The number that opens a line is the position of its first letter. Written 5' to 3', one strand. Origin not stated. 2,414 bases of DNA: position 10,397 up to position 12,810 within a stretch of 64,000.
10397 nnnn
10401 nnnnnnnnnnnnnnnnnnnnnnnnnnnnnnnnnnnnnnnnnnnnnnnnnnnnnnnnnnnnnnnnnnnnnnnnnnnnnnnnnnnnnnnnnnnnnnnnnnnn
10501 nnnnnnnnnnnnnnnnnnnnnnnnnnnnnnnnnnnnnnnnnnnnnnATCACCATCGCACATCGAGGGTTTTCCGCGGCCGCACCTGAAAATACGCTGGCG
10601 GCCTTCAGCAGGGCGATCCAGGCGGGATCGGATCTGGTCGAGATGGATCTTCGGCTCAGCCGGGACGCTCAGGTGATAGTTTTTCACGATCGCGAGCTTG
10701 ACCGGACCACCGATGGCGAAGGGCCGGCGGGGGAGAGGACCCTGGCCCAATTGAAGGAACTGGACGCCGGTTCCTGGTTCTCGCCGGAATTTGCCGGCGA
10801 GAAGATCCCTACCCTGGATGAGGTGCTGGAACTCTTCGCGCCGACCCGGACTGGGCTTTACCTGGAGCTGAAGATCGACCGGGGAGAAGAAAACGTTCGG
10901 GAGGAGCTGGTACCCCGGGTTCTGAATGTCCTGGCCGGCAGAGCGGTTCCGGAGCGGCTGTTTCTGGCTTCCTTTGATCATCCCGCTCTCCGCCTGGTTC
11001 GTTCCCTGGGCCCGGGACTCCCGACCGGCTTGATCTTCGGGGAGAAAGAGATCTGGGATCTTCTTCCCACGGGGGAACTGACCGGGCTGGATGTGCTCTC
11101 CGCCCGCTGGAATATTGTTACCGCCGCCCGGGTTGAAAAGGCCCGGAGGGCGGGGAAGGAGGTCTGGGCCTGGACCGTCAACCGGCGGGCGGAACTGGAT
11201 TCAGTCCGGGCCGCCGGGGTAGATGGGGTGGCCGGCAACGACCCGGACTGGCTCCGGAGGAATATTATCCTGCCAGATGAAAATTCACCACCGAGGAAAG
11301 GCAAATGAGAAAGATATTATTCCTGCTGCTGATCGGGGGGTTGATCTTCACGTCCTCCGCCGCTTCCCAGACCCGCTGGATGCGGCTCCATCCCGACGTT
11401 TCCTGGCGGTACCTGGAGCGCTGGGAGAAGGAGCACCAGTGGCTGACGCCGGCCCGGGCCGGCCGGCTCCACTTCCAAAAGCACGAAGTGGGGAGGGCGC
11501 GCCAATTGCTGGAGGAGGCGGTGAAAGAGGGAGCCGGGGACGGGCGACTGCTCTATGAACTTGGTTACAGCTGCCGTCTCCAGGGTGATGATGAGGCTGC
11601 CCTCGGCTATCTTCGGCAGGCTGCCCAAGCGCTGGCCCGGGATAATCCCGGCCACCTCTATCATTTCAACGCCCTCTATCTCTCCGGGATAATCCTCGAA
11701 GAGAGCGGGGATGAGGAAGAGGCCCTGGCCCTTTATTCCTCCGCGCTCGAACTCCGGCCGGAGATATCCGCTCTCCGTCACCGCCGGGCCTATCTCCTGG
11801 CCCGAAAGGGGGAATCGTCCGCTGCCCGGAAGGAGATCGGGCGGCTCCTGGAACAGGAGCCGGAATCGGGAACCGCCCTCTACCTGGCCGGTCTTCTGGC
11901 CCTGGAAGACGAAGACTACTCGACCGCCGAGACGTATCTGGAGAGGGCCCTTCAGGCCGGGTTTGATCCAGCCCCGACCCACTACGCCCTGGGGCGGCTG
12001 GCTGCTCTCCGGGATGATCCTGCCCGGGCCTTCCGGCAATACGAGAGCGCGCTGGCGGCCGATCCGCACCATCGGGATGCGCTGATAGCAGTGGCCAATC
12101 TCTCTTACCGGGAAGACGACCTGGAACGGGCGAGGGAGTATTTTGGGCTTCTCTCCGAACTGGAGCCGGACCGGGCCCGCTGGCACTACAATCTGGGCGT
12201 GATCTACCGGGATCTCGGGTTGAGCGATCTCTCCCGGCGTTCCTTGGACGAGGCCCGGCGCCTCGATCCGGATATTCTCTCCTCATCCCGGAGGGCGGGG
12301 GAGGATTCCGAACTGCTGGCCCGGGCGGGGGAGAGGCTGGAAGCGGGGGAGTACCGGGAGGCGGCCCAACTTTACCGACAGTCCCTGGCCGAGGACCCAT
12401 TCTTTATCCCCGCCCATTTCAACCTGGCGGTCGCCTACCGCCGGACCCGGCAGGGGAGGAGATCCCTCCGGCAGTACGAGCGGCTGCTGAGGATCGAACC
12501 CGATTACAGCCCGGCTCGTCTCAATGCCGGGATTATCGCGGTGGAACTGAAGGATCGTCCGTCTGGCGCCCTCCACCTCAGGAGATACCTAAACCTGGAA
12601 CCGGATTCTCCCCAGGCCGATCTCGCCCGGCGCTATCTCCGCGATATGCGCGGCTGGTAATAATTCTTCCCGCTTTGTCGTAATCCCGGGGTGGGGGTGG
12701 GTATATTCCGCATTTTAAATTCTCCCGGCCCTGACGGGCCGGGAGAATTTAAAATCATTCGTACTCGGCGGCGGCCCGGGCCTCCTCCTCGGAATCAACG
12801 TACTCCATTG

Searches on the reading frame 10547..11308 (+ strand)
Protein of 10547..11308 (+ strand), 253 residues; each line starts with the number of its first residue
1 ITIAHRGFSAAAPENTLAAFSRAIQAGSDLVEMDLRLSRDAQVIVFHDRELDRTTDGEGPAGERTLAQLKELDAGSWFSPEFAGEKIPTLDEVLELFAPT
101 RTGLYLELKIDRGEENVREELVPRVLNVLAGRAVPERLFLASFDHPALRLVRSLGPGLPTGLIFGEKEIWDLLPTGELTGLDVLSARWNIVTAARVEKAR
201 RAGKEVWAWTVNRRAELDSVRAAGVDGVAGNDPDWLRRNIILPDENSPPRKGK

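Call 71: search_protein_families(library=pfam, proteins=[window:10547-11308:+], max_evalue=0.001)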
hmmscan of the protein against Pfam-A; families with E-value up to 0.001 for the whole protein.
window:10547-11308:+ (253 aa): 2 families
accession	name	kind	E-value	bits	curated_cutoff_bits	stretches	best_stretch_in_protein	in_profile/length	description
PF03009.23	GDPD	-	9.1e-47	160.7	23.6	1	5-234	1-243/244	Glycerophosphoryl diester phosphodiesterase family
PF13653.12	GDPD_2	-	7.7e-05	23.5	27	0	206-234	2-30/30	Glycerophosphoryl diester phosphodiesterase family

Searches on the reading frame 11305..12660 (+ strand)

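Call 71: search_protein_families(library=pfam, proteins=[window:11305-12660:+], max_evalue=0.001)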
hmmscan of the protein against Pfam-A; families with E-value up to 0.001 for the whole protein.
window:11305-12660:+ (451 aa): 16 families
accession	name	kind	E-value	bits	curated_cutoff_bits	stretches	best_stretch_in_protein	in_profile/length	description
PF07719.23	TPR_2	-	1.2e-29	100.4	27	0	122-153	2-33/34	Tetratricopeptide repeat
PF13432.12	TPR_16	-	2e-27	95.7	32.7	2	160-218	2-60/65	Tetratricopeptide repeat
PF14559.12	TPR_19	-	6.2e-25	87.8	25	3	237-294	5-62/68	Tetratricopeptide repeat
PF13428.12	TPR_14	-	1.2e-19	69.2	23.5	0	226-265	4-43/44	Tetratricopeptide repeat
PF00515.34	TPR_1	-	1.5e-19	69.3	27.8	0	122-153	2-33/34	Tetratricopeptide repeat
PF13431.12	TPR_17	-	1.5e-18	65.9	24.4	0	356-383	1-28/34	Tetratricopeptide repeat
PF13181.12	TPR_8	-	8.7e-17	60.2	25.7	0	123-153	3-33/34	Tetratricopeptide repeat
PF13424.12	TPR_12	-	2.1e-15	57.1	30.1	1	82-152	5-76/77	Tetratricopeptide repeat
PF23914.1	TPR_CcmH_CycH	-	2.2e-14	54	42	1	131-217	60-149/158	Cytochrome c-type biogenesis protein H TPR domain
PF24575.1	TPR_Slam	-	1e-13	52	35.2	0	339-382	52-95/104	Surface lipoprotein assembly modifier, N-terminal TPR repeats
PF13176.12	TPR_7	-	4.3e-12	45.5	27.9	0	83-115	2-33/36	Tetratricopeptide repeat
PF13414.12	TPR_11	-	2.1e-10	40.5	26.8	0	346-378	6-38/42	TPR repeat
PF13371.12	TPR_9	-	8.2e-10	39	35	1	377-445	4-72/73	Tetratricopeptide repeat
PF13174.12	TPR_6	-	1.6e-09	38.2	26.3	0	123-152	2-31/33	Tetratricopeptide repeat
PF25064.1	ARM_TT21_5th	-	1.1e-05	26.2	27.8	0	236-319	14-100/117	TT21 fifth ARM repeats domain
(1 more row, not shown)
